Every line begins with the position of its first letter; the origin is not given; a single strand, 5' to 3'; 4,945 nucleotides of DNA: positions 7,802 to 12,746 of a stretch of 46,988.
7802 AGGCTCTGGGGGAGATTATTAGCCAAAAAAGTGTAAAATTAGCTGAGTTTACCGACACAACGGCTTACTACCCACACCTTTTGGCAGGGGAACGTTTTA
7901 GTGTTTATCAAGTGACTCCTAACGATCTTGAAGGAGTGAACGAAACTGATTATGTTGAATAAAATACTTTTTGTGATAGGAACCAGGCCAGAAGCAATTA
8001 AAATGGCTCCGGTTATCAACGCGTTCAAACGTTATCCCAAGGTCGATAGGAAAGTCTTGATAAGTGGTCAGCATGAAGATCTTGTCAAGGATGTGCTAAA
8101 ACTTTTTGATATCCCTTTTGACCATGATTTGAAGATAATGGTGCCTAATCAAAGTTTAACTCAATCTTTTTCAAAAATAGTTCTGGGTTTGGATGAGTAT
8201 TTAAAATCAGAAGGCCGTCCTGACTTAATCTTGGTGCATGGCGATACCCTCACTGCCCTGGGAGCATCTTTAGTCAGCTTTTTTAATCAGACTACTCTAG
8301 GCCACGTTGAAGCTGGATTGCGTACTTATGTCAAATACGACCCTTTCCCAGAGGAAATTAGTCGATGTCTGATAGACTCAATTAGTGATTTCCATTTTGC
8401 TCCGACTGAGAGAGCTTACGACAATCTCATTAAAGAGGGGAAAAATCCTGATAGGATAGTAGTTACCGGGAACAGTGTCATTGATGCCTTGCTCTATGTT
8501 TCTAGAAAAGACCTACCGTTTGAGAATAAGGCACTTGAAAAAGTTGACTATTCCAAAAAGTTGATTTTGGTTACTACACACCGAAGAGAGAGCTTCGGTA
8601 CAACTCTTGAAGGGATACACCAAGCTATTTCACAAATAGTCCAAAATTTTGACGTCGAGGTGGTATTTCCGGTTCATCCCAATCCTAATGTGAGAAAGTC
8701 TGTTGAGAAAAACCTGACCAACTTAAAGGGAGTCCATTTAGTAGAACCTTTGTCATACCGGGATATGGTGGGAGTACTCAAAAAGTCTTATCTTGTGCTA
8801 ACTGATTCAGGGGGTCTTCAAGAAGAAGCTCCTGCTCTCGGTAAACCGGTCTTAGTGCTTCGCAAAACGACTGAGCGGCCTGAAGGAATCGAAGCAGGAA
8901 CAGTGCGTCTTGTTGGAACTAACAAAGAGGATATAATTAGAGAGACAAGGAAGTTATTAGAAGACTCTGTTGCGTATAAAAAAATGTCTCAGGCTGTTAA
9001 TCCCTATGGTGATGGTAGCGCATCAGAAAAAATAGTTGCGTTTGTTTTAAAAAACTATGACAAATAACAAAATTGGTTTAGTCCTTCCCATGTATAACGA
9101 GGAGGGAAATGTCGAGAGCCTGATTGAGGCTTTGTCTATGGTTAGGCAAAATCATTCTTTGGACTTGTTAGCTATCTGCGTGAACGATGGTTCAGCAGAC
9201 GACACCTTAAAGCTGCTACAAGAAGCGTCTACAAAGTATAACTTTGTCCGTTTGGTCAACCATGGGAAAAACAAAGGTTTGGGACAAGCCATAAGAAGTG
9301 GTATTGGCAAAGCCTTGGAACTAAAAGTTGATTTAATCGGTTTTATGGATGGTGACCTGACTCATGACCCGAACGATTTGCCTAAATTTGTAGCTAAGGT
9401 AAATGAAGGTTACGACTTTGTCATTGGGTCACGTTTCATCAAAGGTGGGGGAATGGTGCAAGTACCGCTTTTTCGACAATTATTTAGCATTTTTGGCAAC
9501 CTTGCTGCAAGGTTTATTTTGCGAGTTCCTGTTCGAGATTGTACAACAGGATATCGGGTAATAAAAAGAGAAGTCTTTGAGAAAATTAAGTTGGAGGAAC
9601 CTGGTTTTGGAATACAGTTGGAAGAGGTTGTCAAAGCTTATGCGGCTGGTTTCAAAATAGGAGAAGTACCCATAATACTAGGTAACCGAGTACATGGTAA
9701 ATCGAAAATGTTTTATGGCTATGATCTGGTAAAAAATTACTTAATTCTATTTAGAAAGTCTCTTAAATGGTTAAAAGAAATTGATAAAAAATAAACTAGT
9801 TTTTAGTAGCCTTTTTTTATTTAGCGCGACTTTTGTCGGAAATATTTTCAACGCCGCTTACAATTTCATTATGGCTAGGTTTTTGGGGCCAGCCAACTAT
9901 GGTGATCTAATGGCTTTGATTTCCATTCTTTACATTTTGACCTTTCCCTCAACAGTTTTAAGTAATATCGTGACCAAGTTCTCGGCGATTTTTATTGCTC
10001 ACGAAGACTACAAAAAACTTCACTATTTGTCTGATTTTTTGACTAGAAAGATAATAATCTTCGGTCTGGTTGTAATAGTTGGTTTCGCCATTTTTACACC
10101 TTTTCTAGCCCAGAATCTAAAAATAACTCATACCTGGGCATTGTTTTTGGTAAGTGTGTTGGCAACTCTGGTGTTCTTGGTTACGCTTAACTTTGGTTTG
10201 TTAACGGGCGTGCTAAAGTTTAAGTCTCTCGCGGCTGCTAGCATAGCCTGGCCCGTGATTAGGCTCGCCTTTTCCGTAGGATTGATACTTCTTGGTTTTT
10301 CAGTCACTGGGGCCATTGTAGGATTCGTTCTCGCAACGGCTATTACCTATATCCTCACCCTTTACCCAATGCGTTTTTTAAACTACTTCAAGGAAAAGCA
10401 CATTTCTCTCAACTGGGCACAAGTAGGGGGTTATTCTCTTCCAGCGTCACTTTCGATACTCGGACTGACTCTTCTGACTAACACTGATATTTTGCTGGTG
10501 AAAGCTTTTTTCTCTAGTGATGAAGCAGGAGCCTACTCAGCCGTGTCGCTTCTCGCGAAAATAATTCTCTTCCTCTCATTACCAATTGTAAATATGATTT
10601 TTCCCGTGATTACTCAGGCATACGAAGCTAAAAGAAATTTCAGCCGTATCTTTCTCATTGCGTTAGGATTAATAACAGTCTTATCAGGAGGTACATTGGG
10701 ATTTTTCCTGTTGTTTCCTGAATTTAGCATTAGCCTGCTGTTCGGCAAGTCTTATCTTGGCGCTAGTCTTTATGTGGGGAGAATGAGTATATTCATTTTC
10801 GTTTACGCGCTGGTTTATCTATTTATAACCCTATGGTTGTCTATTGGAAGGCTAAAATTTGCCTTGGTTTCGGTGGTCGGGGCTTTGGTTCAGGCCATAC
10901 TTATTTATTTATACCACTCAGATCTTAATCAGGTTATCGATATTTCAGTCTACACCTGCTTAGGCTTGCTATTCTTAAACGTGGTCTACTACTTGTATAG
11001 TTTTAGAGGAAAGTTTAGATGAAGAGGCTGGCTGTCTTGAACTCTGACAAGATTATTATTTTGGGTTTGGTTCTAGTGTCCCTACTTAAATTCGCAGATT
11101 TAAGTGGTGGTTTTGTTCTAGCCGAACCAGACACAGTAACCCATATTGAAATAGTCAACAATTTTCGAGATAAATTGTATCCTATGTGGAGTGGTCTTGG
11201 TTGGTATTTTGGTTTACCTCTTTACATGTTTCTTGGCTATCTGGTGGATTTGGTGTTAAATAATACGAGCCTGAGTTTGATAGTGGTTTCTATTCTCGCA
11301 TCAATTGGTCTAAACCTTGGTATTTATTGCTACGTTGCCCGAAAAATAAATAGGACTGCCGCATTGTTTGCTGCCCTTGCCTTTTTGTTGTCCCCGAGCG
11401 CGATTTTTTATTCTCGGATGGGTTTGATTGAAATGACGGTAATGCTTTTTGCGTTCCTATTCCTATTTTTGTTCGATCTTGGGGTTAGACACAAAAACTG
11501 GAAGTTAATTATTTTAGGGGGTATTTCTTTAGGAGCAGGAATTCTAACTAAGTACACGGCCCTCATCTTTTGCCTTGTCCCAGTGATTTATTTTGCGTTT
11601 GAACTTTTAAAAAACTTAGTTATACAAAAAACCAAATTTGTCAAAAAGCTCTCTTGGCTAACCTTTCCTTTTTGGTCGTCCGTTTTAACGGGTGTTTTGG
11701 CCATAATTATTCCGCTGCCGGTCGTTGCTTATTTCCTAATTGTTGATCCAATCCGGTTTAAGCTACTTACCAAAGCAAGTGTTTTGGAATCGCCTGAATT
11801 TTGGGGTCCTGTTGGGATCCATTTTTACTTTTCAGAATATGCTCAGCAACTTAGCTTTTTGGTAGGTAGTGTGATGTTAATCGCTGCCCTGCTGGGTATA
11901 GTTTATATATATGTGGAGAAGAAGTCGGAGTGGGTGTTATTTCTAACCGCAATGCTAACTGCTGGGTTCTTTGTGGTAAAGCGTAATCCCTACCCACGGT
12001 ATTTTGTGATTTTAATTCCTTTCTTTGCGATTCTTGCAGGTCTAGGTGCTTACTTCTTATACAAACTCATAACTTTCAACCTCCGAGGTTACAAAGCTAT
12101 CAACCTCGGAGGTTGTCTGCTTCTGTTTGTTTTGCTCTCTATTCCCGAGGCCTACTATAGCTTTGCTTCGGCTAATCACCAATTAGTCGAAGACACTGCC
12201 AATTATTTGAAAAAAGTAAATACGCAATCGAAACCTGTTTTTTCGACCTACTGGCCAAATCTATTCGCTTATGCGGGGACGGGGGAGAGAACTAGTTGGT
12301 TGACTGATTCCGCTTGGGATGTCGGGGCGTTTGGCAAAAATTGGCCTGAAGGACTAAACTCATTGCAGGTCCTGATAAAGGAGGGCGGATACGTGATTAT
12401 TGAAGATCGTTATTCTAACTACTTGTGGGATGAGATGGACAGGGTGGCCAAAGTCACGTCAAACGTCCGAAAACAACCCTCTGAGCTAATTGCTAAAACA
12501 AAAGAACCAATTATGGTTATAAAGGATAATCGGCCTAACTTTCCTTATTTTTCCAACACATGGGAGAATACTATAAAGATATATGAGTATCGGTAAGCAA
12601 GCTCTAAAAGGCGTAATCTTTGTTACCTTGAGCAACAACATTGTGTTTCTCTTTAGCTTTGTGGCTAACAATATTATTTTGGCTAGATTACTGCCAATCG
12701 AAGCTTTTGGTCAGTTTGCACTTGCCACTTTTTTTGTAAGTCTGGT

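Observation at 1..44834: Unusually GT-dense locus: 9 GT-C-type membrane proteins, 11 GT4, 4 GT2 and 1 phosphoglycosyl transferase, suggesting an undescribed extracytoplasmic glycan system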

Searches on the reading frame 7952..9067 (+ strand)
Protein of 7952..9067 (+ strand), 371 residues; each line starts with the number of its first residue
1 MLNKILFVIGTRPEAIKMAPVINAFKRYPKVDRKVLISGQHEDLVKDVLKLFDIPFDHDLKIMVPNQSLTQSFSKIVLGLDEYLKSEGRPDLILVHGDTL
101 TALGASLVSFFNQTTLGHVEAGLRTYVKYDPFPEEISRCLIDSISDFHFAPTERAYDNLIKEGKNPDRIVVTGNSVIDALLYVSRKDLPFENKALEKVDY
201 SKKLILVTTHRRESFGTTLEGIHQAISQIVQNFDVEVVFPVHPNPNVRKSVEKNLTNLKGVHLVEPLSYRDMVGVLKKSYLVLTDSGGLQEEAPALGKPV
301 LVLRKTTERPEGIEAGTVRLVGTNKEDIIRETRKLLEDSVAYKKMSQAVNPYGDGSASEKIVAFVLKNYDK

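Call 4: search_protein_families(library=pfam, proteins=[window:7952-9067:+], max_evalue=0.01)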
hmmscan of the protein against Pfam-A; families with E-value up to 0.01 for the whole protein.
window:7952-9067:+ (371 aa): 3 families
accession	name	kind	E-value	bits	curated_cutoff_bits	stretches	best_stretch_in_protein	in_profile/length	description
PF02350.25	Epimerase_2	-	4.9e-109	364.8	30.6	1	24-364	2-345/347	UDP-N-acetylglucosamine 2-epimerase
PF16690.10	MMACHC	-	0.002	18.2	27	1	96-212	25-135/216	Methylmalonic aciduria and homocystinuria type C family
PF01075.23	Glyco_transf_9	-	0.0052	16.6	22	1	220-303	123-208/247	Glycosyltransferase family 9 (heptosyltransferase)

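Call 64: search_protein_families(library=ncbifam, proteins=[window:7952-9067:+], max_evalue=0.00001)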
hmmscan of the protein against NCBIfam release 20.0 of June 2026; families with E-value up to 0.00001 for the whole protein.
window:7952-9067:+ (371 aa): 3 families
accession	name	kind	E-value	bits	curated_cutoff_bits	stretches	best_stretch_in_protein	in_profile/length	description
TIGR00236.1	wecB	equivalog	4.7e-139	463.6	210.15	1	4-367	2-364/366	non-hydrolyzing UDP-N-acetylglucosamine 2-epimerase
TIGR03568.1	NeuC_NnaA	equivalog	4.6e-30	104.7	235.9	1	4-364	2-364/365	UDP-N-acetylglucosamine 2-epimerase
NF010135.0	PRK13609.1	equivalog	1.3e-06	27.7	500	1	146-368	149-368/388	diglucosyl diacylglycerol synthase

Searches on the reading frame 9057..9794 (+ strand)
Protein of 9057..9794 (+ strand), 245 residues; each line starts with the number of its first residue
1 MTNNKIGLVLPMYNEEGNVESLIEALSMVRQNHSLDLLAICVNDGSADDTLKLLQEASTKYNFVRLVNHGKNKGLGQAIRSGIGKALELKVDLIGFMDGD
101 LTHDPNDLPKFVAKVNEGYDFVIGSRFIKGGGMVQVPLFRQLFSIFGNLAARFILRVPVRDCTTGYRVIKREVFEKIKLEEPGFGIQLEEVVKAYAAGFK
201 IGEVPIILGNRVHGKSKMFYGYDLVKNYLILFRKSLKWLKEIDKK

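Call 4: search_protein_families(library=pfam, proteins=[window:9057-9794:+], max_evalue=0.01)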
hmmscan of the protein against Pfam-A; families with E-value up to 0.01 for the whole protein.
window:9057-9794:+ (245 aa): 2 families
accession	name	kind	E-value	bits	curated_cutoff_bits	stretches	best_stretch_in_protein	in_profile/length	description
PF00535.33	Glycos_transf_2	-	1.3e-26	94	23.3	1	9-177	3-167/168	Glycosyl transferase family 2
PF10111.15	Glyco_tranf_2_2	-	0.009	16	27.3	0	8-110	2-101/276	Glycosyltransferase like family 2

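Call 27: search_protein_families(library=ncbifam, proteins=[window:9057-9794:+], max_evalue=0.001)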
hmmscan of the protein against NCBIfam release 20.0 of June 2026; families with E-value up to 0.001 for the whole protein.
window:9057-9794:+ (245 aa): 17 families
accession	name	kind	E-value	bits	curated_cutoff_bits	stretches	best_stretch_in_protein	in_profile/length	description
NF047588.1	GlcsyltransPgfSStrep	equivalog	5.8e-21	75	500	1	5-177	2-167/308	glycosyltransferase PgfS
TIGR04182.1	glyco_TIGR04182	equivalog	1e-20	74.3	325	1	7-216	3-199/293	S-layer glycoprotein N-glycosyltransferase AglJ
NF041391.1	DPhHxTase_Halo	equivalog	1.3e-17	63.5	375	1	12-212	3-187/213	dolichyl-phosphate hexose transferase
NF058614.1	PPMAGASynPpgS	equivalog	5.8e-17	61.9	370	1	8-211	4-199/226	polyprenyl-phospho-N-acetylgalactosaminyl synthase PpgS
NF007986.1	PRK10714.1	equivalog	1.3e-14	53.9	529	1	4-126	6-126/316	undecaprenyl-phosphate 4-deoxy-4-formamido-L-arabinose transferase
TIGR03937.1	PgaC_IcaA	equivalog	7.9e-12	44.8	422.3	1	4-108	45-143/407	poly-beta-1,6-N-acetyl-D-glucosamine synthase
NF007482.0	PRK10073.1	equivalog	1.7e-08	33.8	423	1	3-103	5-98/334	glycosyltransferase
NF041875.1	EPS_EpsD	equivalog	2e-08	34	370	1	8-141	3-130/325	exopolysaccharide biosynthesis glycosyltransferase EpsD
TIGR03469.1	HpnB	hypoth_equivalog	9.4e-07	28.2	379.25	1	5-117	45-162/386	hopene-associated glycosyltransferase HpnB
NF010496.0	PRK13915.1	equivalog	1.3e-06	27.7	262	1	3-114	30-137/307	glucosyl-3-phosphoglycerate synthase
NF050050.1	ProtGlycPglI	equivalog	3.2e-06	26.8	500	1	5-135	3-128/306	GalNAc(5)-diNAcBac-PP-undecaprenol beta-1,3-glucosyltransferase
NF038302.1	EPS_HpsE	equivalog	5.6e-06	25.5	300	1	7-106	4-102/307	hormogonium polysaccharide biosynthesis glycosyltransferase HpsE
NF047683.1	TeichurnBiosyTuaG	equivalog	6e-06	26.1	400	1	3-114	5-110/252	teichuronic acid biosynthesis protein TuaG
TIGR01556.1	rhamnosyltran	subfamily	6.2e-05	22.3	200.55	1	40-117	25-100/281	rhamnosyltransferase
TIGR04283.1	glyco_like_mftF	equivalog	8.7e-05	22.2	182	1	8-62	3-52/221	TIGR04283 family arsenosugar biosynthesis glycosyltransferase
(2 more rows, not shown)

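Call 28: search_solved_structures(query=window:9057-9794:+, max_evalue=0.001)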
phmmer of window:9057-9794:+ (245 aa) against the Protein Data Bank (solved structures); distinct sequences matched with E-value up to 0.001: 14.
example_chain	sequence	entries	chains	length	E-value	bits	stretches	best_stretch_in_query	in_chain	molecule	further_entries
5mlz_A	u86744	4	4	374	1e-31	113.9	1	4-244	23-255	Dolichol monophosphate mannose synthase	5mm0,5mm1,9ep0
5ekp_C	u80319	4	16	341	4.2e-15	59.5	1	5-178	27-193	Uncharacterized glycosyltransferase sll0501 | Glycosyltransferase sll0501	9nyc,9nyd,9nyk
5eke_A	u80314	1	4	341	4.2e-15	59.5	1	5-178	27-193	Uncharacterized glycosyltransferase sll0501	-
9nye_A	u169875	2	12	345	4.3e-15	59.5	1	5-178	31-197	Glycosyltransferase sll0501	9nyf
9hwj_A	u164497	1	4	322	1e-12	51.7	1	4-122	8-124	Undecaprenyl-phosphate 4-deoxy-4-formamido-L-arabinose transferase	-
9bhc_C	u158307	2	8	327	5.2e-11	46.1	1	4-125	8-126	Undecaprenyl-phosphate 4-deoxy-4-formamido-L-arabinose transferase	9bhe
8vxh_A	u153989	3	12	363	6.8e-11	45.7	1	4-125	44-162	Undecaprenyl-phosphate 4-deoxy-4-formamido-L-arabinose transferase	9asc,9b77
2z87_A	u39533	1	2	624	2.5e-06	30.8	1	8-84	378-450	Chondroitin synthase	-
2z86_A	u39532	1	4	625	2.5e-06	30.8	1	8-84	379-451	Chondroitin synthase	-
3bcv_A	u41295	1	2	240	1.2e-05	28.5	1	5-101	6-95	Putative glycosyltransferase protein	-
2c0n_A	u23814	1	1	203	9.8e-05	25.5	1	86-179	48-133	A197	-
3l7m_A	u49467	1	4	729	0.0006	23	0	4-81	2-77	Teichoic acid biosynthesis protein F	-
3l7i_A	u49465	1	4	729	0.0006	23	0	4-81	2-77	Teichoic acid biosynthesis protein F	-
3l7j_A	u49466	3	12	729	0.0006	23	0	4-81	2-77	Teichoic acid biosynthesis protein F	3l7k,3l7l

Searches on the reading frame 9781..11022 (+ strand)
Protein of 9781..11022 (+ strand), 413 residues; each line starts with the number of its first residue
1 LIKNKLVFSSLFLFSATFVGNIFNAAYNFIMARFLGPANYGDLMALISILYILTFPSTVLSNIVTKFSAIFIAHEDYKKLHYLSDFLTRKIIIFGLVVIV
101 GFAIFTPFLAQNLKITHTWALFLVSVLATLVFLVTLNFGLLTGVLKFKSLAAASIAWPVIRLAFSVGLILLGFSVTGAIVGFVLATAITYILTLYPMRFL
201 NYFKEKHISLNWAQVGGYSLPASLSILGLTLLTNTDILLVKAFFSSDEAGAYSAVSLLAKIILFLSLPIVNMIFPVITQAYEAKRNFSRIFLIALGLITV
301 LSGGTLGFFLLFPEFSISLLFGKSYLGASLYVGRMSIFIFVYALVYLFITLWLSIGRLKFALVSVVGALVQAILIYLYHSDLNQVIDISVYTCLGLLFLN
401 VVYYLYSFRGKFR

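Call 4: search_protein_families(library=pfam, proteins=[window:9781-11022:+], max_evalue=0.01)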
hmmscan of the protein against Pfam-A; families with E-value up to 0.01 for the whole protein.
window:9781-11022:+ (413 aa): 2 families
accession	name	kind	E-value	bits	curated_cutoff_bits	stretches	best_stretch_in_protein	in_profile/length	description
PF13440.11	Polysacc_synt_3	-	1.3e-13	51.3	23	1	30-328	1-291/293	Polysaccharide biosynthesis protein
PF01943.22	Polysacc_synt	-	3.6e-13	50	28.2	1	10-279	5-272/274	Polysaccharide biosynthesis protein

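Call 64: search_protein_families(library=ncbifam, proteins=[window:9781-11022:+], max_evalue=0.00001)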
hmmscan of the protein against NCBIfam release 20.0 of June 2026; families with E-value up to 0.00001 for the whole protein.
window:9781-11022:+ (413 aa): 0 families

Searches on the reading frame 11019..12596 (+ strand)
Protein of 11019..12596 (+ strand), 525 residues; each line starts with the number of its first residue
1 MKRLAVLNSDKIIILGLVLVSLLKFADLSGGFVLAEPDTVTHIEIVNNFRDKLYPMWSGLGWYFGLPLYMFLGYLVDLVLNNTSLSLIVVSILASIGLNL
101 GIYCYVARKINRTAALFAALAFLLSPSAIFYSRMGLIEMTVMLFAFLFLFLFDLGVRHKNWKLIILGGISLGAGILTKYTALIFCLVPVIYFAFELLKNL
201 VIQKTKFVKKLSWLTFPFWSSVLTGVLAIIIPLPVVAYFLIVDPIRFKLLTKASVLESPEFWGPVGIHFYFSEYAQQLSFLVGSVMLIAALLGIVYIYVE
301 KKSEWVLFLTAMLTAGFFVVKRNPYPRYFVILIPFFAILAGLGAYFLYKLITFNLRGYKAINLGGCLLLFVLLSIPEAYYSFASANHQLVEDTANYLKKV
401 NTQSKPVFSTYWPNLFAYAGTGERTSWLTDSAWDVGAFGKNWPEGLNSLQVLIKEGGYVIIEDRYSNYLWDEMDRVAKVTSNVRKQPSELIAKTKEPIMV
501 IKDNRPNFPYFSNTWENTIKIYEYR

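Call 4: search_protein_families(library=pfam, proteins=[window:11019-12596:+], max_evalue=0.01)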
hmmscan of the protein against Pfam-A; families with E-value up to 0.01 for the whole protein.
window:11019-12596:+ (525 aa): 2 families
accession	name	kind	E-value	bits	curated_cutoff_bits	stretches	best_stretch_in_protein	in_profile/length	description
PF13231.12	PMT_2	-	2.6e-12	47.7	26.1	1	68-198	5-134/160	Dolichyl-phosphate-mannose-protein mannosyltransferase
PF02366.24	PMT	-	1.6e-06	28.3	22.7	1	105-227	103-226/245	Dolichyl-phosphate-mannose-protein mannosyltransferase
